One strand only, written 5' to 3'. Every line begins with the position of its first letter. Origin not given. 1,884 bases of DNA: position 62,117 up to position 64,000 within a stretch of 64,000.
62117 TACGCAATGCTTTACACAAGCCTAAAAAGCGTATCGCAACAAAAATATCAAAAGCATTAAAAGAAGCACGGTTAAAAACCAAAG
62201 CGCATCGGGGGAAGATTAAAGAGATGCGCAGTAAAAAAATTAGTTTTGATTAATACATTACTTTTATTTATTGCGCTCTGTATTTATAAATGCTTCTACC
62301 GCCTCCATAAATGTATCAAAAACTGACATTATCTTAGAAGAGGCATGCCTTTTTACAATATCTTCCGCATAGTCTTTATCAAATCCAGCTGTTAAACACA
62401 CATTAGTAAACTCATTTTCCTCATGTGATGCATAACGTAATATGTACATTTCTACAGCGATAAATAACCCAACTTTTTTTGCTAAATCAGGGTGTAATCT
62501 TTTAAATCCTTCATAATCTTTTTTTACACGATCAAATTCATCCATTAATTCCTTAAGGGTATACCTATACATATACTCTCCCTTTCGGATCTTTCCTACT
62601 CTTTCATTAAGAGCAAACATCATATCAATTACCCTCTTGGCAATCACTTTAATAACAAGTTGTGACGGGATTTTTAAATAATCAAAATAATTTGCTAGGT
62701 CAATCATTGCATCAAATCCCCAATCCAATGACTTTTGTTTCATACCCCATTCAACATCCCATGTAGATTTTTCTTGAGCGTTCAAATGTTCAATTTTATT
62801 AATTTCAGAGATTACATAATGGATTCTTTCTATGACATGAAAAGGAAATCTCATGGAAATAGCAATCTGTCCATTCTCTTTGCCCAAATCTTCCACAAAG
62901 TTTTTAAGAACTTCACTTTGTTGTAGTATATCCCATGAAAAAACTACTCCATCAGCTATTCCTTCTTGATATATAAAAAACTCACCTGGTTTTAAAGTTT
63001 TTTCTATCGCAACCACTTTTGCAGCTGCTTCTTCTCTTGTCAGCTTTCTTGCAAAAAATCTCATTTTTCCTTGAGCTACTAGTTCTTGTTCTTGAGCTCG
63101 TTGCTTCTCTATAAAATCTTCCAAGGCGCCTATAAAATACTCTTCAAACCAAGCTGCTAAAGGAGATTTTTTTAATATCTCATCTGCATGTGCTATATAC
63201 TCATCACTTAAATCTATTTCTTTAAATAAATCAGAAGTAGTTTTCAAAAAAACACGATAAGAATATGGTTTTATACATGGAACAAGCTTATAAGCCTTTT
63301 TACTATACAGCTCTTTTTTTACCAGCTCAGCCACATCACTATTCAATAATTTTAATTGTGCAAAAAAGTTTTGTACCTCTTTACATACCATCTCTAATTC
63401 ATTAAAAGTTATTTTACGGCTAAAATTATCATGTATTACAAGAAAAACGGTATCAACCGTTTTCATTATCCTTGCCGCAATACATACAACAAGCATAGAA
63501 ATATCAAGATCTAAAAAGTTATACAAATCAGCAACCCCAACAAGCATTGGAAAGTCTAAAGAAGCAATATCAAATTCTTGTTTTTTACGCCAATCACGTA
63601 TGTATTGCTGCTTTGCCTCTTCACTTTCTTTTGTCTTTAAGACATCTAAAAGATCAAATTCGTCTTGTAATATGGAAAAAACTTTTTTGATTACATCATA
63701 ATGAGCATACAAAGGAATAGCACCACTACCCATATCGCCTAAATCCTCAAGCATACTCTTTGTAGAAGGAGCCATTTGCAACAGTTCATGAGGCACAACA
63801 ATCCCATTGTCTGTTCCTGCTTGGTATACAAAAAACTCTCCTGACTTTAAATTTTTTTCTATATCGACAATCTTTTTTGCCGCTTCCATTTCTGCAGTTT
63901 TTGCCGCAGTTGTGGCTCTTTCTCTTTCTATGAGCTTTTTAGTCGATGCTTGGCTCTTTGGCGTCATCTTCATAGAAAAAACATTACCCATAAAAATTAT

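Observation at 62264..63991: Bacterial protein made of two Skp1-like domains, starting with a eukaryotic N-myristoylation motif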

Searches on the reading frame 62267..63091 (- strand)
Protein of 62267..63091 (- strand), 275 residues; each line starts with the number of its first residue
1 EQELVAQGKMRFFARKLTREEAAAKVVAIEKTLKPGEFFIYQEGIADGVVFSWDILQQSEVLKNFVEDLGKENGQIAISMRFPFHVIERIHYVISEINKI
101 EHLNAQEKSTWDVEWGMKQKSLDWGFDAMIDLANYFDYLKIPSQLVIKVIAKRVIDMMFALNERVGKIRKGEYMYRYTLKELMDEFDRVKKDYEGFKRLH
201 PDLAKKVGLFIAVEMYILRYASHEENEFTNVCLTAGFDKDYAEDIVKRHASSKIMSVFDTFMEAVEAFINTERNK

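Call 4: search_protein_families(library=pfam, proteins=[window:62267-63091:-], max_evalue=10)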
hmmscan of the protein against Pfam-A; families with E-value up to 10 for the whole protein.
seq(275 aa): 1 family
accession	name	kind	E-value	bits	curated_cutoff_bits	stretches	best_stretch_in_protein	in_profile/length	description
PF03931.21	Skp1_POZ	-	0.13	12.9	21.9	1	54-77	18-41/62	Skp1 family, tetramerisation domain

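Call 52: predict_structure(alignment_id=A4)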
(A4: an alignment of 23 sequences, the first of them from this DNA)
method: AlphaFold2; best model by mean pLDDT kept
length: 257 residues; sequences in the alignment: 23
mean_pLDDT: 84.7   pTM: 0.79
mean pLDDT of the five models: 84.7, 83.2, 82.9, 82.1, 81.5
residues with pLDDT >= 90: 141; 70-90: 67; 50-70: 36; < 50: 13
segments of 3 or more residues with pLDDT < 50: 207-219
pLDDT, mean of each block of 10 residues (from residue 1): 96 97 97 96 96 93 96 91 79 64 81 95 91 91 88 74 94 93 91 82 55 44 66 73 91 93
secondary structure, 60 per line:
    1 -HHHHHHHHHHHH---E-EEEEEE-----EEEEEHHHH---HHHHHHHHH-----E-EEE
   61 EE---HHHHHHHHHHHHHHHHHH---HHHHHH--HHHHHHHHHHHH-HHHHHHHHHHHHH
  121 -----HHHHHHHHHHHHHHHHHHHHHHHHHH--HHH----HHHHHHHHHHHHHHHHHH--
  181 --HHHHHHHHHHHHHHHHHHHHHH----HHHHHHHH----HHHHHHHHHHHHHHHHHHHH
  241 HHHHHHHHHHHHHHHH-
elements in order: H2-13 E19-24 E30-34 H35-38 H42-50 E58-62 H66-83 H87-92 H95-106 H108-120 H126-151 H161-178 H183-204 H209-216 H221-256

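Call 55: fold_search(model_id=the predicted structure, library=pdb)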
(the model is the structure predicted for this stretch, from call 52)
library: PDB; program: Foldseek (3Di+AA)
matches with E <= 10: 305; with E <= 0.001: 0
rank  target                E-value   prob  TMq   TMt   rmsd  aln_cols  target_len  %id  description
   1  12dl_QC               7.7e-02  1.00  0.35  0.53   5.1       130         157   22  Native structure of the cytoplasmic lattice (CPL) asymmetric unit from mouse MII eggs (released 2026-04-08)
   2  9w2m_K                8.6e-02  0.99  0.33  0.50   5.4       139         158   18  Cryo-EM structure of the Cytoplasmic lattice(CPL) from mouse oocyte (released 2026-02-25)
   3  9hyb_H                1.5e-01  1.00  0.23  0.57   3.0        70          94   14  CRYSTAL STRUCTURE OF THE SMARCA2-VCB-COMPLEX WITH PROTAC P3 (released 2025-11-12)
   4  8if6_B                1.5e-01  0.96  0.35  0.49   9.3       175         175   16  Conformational Dynamics of the D53-D3-D14 Complex in Strigolactone Signaling (released 2023-07-12)
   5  9kll_B                1.8e-01  0.96  0.37  0.57   9.3       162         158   15  Striga MAX2-ASK1 complex (released 2025-09-17)
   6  9etx_A                2.0e-01  0.69  0.28  0.41  14.7       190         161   12  KEAP1 BTB in complex with compound 23 (released 2024-12-11)
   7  8h38_M                2.4e-01  0.54  0.29  0.15  16.1       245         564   11  Cryo-EM Structure of the KBTBD2-CRL3~N8-CSN(mutate) complex (released 2023-10-11)
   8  4n9f_5                2.5e-01  0.99  0.22  0.62   2.9        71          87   10  Crystal structure of the Vif-CBFbeta-CUL5-ElOB-ElOC pentameric complex (released 2014-01-08)
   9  8cx1_E                2.8e-01  0.84  0.20  0.48   8.2        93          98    9  Cryo-EM structure of human APOBEC3G/HIV-1 Vif/CBFbeta/ELOB/ELOC dimeric complex in State 1 (released 2023-02-15)
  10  8bdi_H                3.1e-01  0.94  0.22  0.60   8.6        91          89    9  VCB in complex with compound 32 (released 2023-02-15)
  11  8h3a_M                3.2e-01  0.47  0.30  0.15  16.3       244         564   11  Cryo-EM Structure of the KBTBD2-CRL3~N8(removed)-CSN complex (released 2023-10-11)
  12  8cx0_E                5.0e-01  0.93  0.20  0.51   3.0        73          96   14  Cryo-EM structure of human APOBEC3G/HIV-1 Vif/CBFbeta/ELOB/ELOC monomeric complex (released 2023-02-15)
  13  1hv2_MODEL_1_A        6.1e-01  0.80  0.21  0.46   4.5        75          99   16  SOLUTION STRUCTURE OF YEAST ELONGIN C IN COMPLEX WITH A VON HIPPEL-LINDAU PEPTIDE (released 2001-09-06)
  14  7mk3_A                6.1e-01  0.15  0.23  0.19  16.5       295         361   10  Crystal structure of NPR1 (released 2022-03-16)
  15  8ij1_C                6.5e-01  0.91  0.21  0.53   2.9        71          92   15  Protomer 1 and 2 of the asymmetry trimer of the Cul2-Rbx1-EloBC-FEM1B ubiquitin ligase complex (released 2024-02-28)
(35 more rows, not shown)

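Call 56: fold_search(model_id=the predicted structure, library=viral)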
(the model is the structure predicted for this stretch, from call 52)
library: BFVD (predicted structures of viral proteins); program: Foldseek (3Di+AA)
matches with E <= 10: 243; with E <= 0.001: 0
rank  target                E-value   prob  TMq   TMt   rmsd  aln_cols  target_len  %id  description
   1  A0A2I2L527            9.6e-03  0.96  0.33  0.30  16.2       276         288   13  SKP1/BTB/POZ domain-containing protein [Orpheovirus IHUMI-LCC2]
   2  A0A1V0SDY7            2.1e-02  0.94  0.30  0.20  14.5       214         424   14  Uncharacterized protein [Indivirus ILV1]
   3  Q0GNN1                2.5e-02  0.87  0.29  0.15  17.6       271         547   11  Kelch repeat and BTB domain-containing protein 2 [Horsepox virus]
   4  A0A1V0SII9            3.6e-02  0.98  0.32  0.29   8.1       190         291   10  BTB domain-containing protein [Klosneuvirus KNV1]
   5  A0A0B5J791            3.6e-02  0.95  0.34  0.27  11.7       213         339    8  BTB/POZ domain motif-containing protein [Pandoravirus inopinatum]
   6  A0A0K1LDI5            3.6e-02  0.84  0.31  0.31  17.2       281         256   10  Kelch repeat and BTB domain-containing protein 2 [Camelpox virus]
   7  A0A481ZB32            3.8e-02  0.96  0.29  0.22  13.7       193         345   13  BTB/POZ domain protein [Pithovirus LCPAC304]
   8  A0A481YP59            5.2e-02  0.84  0.27  0.22  12.8       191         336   15  Uncharacterized protein [Pithovirus LCDPAC01]
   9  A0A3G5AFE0            5.2e-02  0.69  0.29  0.21  16.1       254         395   11  BTB domain-containing protein [Satyrvirus sp.]
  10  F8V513                6.1e-02  0.85  0.24  0.20  13.3       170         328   14  Uncharacterized protein L55 [Acanthamoeba polyphaga mimivirus]
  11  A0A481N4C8            6.8e-02  0.92  0.31  0.37  12.9       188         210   11  M9 [Myxoma virus]
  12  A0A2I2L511            8.9e-02  0.94  0.30  0.44  12.3       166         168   14  SKP1/BTB/POZ domain-containing protein [Orpheovirus IHUMI-LCC2]
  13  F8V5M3                8.9e-02  0.84  0.30  0.28  13.4       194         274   12  WD-repeat family protein [Acanthamoeba polyphaga mimivirus]
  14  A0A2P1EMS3            9.9e-02  0.92  0.27  0.15   8.5       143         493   11  WD40 repeat protein [Moumouvirus australiensis]
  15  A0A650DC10            1.1e-01  0.96  0.27  0.42   8.5       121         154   11  (no name in the UniProt tables at hand)
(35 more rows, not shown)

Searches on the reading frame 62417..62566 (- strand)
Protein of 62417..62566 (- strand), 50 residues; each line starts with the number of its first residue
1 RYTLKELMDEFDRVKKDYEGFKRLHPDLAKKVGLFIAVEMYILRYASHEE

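Call 60: search_solved_structures(query=A5, max_evalue=10, show_alignments=2)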
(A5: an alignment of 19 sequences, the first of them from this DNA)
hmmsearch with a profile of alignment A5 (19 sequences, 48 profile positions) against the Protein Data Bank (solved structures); distinct sequences matched with E-value up to 10: 1.
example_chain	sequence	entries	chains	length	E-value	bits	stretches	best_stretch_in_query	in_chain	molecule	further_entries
5izs_A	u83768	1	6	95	1.4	12.1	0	13-25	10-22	Designed protein 5L6HC3_1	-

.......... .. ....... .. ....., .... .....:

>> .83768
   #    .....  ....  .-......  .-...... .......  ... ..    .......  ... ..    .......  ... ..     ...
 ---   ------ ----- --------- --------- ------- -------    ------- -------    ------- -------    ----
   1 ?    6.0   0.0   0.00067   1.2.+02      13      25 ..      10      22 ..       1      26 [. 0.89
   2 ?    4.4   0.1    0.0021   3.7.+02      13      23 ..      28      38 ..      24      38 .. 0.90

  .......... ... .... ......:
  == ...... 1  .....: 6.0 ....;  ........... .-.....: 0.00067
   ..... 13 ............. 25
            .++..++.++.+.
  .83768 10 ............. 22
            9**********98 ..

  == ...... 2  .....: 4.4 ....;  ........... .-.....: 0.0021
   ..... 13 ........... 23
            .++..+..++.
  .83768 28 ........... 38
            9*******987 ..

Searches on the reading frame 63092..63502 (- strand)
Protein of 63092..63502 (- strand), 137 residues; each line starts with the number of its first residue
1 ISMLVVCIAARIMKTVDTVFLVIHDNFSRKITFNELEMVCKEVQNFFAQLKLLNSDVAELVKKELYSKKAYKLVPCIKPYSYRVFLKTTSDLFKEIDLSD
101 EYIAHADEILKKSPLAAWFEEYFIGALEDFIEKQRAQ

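Call 58: search_protein_families(library=pfam, proteins=[window:63092-63502:-], max_evalue=10)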
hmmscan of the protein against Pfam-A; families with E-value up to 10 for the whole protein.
seq(137 aa): 3 families
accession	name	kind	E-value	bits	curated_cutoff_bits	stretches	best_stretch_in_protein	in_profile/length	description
PF17335.7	IES5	-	0.065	14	25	1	43-115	33-107/113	Ino80 complex subunit 5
PF04778.17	LMP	-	0.066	13.6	26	1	28-72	66-109/158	LMP repeated region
PF14536.11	DUF4441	-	0.12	13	24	1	32-68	32-68/116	Domain of unknown function (DUF4441)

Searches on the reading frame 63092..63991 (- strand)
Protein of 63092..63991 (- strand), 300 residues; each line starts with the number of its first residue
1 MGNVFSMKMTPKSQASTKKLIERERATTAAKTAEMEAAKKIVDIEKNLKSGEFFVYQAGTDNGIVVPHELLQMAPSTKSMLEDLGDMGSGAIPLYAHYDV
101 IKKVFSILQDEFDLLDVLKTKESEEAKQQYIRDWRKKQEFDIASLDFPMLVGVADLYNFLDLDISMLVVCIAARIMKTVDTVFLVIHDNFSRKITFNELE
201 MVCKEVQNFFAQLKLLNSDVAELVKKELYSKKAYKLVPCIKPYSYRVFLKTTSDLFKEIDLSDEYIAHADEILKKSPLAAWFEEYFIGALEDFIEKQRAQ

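Call 4: search_protein_families(library=pfam, proteins=[window:63092-63991:-], max_evalue=10)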
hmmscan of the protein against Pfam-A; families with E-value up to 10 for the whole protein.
seq(300 aa): 2 families
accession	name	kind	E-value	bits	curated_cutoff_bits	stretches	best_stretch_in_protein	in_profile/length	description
PF02540.23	NAD_synthase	-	0.064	12.8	21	1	65-140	167-237/242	NAD synthase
PF01608.23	I_LWEQ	-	0.065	13.7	27.5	1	22-49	108-136/151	I/LWEQ domain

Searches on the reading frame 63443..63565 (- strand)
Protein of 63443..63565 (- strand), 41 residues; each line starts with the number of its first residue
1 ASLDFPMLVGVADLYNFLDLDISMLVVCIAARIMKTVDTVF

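Call 78: search_solved_structures(query=A7, max_evalue=10, show_alignments=2)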
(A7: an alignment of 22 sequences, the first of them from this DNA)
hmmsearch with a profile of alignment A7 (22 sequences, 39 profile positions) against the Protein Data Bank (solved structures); distinct sequences matched with E-value up to 10: 4.
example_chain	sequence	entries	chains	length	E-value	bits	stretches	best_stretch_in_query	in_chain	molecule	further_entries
2mfr_A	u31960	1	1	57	0.25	14.5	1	16-29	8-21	Insulin receptor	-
2ffc_A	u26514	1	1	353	0.42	13.7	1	10-32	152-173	orotidine 5-monophosphate decarboxylase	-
2guu_A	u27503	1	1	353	0.48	13.5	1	10-32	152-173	ODcase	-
5j7o_A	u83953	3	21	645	1.5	12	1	7-21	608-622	major capsid protein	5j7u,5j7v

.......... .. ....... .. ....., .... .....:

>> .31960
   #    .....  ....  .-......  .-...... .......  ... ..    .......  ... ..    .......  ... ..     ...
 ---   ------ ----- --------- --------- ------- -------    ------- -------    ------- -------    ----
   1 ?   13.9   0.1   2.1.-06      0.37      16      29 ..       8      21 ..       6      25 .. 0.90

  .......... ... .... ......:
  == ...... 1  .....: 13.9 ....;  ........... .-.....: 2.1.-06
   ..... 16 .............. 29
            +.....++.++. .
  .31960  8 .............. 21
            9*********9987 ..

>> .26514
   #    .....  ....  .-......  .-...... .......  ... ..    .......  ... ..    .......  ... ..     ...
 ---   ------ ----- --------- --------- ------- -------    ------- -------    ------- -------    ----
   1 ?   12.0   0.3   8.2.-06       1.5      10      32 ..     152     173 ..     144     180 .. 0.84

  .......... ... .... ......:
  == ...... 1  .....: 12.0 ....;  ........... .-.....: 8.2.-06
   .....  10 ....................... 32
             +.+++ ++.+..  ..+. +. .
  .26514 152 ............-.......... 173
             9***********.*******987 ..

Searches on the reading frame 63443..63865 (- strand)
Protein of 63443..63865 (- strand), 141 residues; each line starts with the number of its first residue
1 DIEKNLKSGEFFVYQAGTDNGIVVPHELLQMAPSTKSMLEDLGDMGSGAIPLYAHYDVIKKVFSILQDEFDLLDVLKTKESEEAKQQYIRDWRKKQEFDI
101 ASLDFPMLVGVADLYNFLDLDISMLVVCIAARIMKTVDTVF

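Call 33: search_solved_structures(query=A2, max_evalue=10, show_alignments=4)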
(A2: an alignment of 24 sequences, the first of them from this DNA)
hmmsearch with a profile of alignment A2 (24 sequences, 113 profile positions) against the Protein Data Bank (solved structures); distinct sequences matched with E-value up to 10: 37.
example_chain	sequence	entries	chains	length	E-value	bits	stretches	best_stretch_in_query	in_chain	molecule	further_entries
6v88_A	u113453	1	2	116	8.4e-06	29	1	23-107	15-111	SCF ubiquitin ligase complex protein SKP1a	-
7t1z_A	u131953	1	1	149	0.0001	25.5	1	23-110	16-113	S-phase kinase-associated protein 1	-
6m90_B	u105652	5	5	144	0.00022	24.4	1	23-110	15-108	Skp1 | S-phase kinase-associated protein 1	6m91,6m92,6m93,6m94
1p22_B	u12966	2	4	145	0.00023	24.4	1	23-110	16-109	Skp1 | S-phase kinase-associated protein 1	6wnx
2ass_A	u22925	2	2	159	0.00024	24.3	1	23-110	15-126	S-phase kinase-associated protein 1A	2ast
5v4b_A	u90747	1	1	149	0.00024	24.3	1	23-110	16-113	S-phase kinase-associated protein 1,S-phase kinase-associated protein 1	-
5jh5_B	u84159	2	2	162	0.00025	24.3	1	23-110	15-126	S-phase kinase-associated protein 1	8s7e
8ua6_B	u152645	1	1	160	0.00025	24.3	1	23-110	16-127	S-phase kinase-associated protein 1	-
12dl_QB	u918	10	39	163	0.00025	24.2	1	23-110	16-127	S-phase kinase-associated protein 1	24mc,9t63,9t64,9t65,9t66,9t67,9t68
11xu_C1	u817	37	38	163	0.00025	24.2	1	23-110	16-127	S-phase kinase-associated protein 1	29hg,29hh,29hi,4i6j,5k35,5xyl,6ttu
6o60_D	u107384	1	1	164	0.00026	24.2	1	23-110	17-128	S-phase kinase-associated protein 1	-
6bva_D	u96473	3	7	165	0.00026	24.2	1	23-110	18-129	S-phase kinase-associated protein 1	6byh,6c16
9jkb_B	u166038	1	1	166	0.00027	24.2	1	23-110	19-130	S-phase kinase-associated protein 1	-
2e31_B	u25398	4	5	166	0.00027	24.2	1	23-110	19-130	S-phase kinase-associated protein 1A | S-phase kinase-associated protein 1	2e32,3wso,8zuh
3l2o_A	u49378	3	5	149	0.00028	24.1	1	23-110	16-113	S-phase kinase-associated protein 1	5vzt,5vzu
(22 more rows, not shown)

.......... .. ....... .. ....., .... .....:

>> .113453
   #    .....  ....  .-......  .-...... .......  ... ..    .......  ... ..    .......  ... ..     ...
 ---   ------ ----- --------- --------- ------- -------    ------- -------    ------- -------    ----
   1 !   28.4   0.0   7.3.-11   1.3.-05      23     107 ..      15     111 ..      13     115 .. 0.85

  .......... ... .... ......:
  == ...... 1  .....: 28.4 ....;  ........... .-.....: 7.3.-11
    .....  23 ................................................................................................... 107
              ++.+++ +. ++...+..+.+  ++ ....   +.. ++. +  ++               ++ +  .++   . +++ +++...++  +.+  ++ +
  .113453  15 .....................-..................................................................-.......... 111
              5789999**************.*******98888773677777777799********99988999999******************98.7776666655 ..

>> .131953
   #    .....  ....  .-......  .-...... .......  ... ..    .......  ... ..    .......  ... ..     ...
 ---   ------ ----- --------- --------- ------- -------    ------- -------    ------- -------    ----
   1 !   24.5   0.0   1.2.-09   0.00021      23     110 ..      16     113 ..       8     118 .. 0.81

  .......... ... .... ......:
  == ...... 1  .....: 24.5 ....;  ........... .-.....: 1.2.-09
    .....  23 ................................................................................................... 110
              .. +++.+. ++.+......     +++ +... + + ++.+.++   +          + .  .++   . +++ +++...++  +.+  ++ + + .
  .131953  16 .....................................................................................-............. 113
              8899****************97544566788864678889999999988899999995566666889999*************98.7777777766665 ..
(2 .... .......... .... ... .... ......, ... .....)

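Call 34: search_protein_families(library=pfam, alignment_id=A2, max_evalue=1)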
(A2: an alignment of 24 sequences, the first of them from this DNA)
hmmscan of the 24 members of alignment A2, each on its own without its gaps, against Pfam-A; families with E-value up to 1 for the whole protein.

A. member 1, seq(141 aa): 2 families
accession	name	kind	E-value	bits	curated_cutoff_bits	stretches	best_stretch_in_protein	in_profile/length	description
PF02540.23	NAD_synthase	-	0.023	14.2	21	1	23-98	167-237/242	NAD synthase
PF19191.5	HEF_HK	-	0.21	12.5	24.1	1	23-77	8-62/67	HEF_HK domain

B. families by the number of members that match (of 24 scanned): 16 families
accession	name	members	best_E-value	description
PF03931.21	Skp1_POZ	15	0.00071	Skp1 family, tetramerisation domain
PF03682.18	UPF0158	1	0.0048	Uncharacterised protein family (UPF0158)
PF02540.23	NAD_synthase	1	0.023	NAD synthase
PF03224.20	V-ATPase_H_N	1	0.055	V-ATPase subunit H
PF06708.16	DUF1195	1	0.056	Protein of unknown function (DUF1195)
PF05030.17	SSXT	1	0.061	SSXT protein (N-terminal region)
PF10832.13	YhfG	1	0.083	YhfG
PF24389.1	ORC-CDC6-like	1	0.095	ORC-CDC6-like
PF10336.14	DUF2420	1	0.14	Protein of unknown function (DUF2420)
PF17098.10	Wtap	1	0.15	WTAP/Mum2p family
PF18474.7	DUF5614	1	0.16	Family of unknown function (DUF5614)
PF07076.17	DUF1344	1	0.17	Protein of unknown function (DUF1344)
PF19191.5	HEF_HK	1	0.21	HEF_HK domain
PF17840.6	Tugs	1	0.22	Tethering Ubl4a to BAGS domain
PF08811.16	DUF1800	1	0.24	Protein of unknown function (DUF1800)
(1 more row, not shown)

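Call 35: find_homologous_proteins(query=A2, max_evalue=0.001)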
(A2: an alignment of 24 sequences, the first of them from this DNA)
Query A2 (24 sequences) (141 aa, profile of the alignment): 4 proteins with E <= 0.001 among 1293 candidates.
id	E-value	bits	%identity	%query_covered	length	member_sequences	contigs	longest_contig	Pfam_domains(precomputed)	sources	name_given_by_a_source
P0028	2.4e-33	132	24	95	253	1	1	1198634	-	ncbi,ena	-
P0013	3.8e-26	109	33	29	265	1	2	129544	-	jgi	jgi:hypothetical protein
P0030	6.2e-24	102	33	29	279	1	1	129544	-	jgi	-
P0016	2.5e-10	58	43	29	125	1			-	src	-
